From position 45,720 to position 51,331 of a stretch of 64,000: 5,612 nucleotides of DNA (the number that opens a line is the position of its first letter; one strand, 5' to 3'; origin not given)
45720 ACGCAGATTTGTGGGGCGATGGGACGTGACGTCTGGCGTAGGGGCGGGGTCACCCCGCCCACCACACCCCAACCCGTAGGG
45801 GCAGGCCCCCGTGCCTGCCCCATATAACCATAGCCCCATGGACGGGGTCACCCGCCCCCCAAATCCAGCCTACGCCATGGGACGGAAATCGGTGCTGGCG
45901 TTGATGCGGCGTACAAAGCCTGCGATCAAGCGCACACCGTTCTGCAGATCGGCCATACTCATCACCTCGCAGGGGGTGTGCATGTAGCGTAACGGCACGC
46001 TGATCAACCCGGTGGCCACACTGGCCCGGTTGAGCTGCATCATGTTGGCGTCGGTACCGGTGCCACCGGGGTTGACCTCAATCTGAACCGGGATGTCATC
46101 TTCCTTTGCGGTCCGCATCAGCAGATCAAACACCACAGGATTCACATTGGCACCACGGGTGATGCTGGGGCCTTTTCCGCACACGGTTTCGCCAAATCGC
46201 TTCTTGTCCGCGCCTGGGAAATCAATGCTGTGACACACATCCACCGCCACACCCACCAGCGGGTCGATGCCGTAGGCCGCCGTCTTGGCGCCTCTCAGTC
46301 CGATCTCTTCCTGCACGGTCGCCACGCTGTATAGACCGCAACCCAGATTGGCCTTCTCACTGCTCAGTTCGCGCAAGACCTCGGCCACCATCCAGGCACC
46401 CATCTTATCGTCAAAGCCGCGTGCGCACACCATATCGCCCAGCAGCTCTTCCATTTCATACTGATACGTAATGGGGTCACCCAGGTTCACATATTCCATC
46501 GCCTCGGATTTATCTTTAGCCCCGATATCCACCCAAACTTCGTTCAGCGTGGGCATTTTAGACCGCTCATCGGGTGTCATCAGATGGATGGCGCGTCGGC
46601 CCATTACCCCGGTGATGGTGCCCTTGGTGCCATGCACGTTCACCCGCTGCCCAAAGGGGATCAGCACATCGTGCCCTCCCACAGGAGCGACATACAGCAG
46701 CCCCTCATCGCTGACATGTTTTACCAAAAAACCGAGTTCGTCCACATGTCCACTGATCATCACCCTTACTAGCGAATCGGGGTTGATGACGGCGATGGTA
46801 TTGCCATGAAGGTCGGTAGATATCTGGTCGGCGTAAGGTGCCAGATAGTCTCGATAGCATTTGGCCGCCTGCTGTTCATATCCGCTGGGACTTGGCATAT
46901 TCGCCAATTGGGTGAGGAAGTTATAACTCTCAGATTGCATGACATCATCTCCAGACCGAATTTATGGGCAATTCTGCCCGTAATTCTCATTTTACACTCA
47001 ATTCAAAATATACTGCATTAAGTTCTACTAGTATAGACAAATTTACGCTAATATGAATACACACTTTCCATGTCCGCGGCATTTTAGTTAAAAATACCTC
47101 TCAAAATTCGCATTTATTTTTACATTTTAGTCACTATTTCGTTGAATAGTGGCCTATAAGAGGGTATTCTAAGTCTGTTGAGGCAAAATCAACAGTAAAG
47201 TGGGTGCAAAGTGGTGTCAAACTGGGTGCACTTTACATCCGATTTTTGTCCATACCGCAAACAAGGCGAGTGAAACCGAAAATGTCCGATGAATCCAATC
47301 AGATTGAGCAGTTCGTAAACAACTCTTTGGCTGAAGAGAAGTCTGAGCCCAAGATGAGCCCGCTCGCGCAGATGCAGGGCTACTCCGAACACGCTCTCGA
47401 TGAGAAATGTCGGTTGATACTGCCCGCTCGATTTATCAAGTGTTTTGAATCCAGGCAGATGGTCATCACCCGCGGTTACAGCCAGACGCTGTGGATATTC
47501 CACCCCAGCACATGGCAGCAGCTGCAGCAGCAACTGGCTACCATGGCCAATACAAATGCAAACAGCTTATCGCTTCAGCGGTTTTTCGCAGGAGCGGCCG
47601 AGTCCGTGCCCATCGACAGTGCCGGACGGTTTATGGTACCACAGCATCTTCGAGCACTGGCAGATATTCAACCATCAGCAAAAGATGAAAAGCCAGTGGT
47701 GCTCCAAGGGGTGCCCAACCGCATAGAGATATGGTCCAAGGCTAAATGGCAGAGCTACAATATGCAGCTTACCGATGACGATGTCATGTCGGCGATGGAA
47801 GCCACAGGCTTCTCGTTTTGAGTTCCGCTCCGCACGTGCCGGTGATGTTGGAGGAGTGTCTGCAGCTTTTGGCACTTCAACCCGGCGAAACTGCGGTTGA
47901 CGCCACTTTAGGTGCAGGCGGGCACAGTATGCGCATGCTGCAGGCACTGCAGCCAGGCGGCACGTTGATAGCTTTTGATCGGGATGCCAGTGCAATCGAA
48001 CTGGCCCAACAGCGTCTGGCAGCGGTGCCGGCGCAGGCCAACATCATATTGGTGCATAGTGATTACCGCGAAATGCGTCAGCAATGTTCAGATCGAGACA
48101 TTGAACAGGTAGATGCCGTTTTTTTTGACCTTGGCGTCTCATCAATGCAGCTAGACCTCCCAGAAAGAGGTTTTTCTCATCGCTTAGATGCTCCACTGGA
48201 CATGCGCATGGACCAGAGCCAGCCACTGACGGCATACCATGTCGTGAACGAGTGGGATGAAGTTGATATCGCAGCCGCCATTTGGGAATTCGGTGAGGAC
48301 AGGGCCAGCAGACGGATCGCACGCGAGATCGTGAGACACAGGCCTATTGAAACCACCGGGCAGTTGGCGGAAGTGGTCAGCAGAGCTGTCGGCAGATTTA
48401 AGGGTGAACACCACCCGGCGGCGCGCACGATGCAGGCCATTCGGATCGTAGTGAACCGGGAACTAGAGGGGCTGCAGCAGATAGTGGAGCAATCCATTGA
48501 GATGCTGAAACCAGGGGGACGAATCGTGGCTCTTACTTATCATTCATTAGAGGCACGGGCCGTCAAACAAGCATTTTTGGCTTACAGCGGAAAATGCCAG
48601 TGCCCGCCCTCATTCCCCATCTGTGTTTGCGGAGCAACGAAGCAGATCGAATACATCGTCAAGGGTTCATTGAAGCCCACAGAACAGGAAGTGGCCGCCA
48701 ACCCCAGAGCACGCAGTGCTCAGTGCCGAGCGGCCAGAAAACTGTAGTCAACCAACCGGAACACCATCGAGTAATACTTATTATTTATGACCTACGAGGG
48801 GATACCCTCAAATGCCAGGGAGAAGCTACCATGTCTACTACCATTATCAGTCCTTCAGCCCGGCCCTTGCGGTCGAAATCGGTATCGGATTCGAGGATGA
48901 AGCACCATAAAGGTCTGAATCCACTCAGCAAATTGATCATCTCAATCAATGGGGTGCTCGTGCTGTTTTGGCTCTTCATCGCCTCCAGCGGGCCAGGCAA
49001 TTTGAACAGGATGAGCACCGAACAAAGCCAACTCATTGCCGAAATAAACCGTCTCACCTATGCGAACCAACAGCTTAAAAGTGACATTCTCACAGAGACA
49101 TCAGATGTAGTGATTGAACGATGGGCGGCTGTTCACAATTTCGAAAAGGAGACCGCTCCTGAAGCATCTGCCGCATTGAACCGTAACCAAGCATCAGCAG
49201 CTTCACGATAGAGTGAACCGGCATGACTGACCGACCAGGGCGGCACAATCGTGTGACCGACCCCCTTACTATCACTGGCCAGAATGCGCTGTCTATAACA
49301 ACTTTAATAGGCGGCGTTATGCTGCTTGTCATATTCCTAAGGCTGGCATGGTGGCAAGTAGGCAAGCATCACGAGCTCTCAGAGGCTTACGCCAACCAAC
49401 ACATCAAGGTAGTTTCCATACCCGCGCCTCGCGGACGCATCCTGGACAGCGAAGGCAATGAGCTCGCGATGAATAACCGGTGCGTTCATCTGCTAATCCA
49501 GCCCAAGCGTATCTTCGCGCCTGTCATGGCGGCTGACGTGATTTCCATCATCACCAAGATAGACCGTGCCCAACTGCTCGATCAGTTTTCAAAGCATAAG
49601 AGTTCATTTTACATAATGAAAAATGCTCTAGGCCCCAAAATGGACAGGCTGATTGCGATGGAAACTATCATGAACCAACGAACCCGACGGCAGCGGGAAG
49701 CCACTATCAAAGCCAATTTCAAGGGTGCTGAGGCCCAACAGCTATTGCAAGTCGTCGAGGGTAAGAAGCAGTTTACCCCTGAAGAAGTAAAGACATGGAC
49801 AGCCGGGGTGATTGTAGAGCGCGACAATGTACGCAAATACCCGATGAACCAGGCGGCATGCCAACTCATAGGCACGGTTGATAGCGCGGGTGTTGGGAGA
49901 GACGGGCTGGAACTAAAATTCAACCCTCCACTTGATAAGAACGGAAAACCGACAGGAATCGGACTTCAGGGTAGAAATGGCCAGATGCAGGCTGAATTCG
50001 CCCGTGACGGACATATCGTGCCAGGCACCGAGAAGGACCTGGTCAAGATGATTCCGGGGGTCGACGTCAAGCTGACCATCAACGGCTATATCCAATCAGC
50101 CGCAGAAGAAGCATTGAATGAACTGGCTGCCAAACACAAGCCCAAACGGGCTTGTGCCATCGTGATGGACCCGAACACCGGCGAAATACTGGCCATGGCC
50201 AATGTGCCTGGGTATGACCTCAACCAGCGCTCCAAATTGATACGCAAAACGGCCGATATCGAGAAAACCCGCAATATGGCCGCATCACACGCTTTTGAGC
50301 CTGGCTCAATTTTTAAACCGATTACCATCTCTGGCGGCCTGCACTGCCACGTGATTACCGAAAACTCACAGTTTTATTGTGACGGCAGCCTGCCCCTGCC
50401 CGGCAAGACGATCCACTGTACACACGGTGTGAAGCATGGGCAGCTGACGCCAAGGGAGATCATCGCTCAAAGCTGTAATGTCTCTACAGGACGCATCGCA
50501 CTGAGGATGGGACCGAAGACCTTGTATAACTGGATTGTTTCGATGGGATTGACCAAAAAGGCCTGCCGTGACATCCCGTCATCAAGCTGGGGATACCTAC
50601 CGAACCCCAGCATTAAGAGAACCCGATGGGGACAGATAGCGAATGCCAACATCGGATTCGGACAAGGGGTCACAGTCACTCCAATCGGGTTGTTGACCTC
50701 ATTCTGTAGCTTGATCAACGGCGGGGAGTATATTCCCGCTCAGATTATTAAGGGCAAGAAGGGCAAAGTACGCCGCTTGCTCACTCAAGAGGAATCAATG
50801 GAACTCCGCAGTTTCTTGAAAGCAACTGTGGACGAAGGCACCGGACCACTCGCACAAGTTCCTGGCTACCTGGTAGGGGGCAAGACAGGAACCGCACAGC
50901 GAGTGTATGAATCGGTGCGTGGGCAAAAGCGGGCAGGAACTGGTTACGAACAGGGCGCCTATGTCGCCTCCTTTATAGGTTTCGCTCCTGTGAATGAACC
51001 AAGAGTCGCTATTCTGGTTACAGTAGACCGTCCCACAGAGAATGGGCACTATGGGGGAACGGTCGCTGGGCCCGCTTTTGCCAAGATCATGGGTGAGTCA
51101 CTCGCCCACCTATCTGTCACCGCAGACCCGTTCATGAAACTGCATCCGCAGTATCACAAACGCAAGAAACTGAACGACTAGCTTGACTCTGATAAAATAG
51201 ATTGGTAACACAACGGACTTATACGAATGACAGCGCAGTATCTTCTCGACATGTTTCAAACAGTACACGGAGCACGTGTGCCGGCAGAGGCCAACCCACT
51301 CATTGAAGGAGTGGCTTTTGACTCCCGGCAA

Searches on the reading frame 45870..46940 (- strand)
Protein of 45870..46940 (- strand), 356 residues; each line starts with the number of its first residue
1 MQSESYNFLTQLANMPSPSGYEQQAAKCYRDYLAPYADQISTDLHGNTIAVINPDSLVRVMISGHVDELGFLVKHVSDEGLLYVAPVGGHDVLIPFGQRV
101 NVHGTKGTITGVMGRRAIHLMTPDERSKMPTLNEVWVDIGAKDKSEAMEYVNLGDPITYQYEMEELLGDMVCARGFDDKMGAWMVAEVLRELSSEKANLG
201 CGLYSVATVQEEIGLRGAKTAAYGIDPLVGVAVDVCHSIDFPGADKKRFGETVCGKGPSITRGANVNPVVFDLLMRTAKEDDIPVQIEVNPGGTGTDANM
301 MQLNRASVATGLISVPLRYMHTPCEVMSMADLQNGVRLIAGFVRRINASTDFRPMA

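Call 46: search_protein_families(library=pfam, proteins=[window:45870-46940:-], max_evalue=0.0001)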
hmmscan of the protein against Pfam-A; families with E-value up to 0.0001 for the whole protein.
window:45870-46940:- (356 aa): 2 families
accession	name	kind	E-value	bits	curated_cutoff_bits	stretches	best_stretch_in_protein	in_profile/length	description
PF05343.19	Peptidase_M42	-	2.1e-81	273.6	23.2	1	46-338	1-292/292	M42 glutamyl aminopeptidase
PF01546.33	Peptidase_M20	-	7.2e-09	36.3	24.6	1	170-344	27-205/206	Peptidase family M20/M25/M40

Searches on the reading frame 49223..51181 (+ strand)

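Call 46: search_protein_families(library=pfam, proteins=[window:49223-51181:+], max_evalue=0.0001)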
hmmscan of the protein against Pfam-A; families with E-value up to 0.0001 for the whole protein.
window:49223-51181:+ (652 aa): 2 families
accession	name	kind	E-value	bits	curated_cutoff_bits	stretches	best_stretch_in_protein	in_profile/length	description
PF00905.27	Transpeptidase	-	6.5e-57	193.4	22.1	1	311-623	2-298/299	Penicillin binding protein transpeptidase domain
PF03717.20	PBP_dimer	-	1.7e-10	42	24.4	1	66-222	2-126/180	Penicillin-binding Protein dimerisation domain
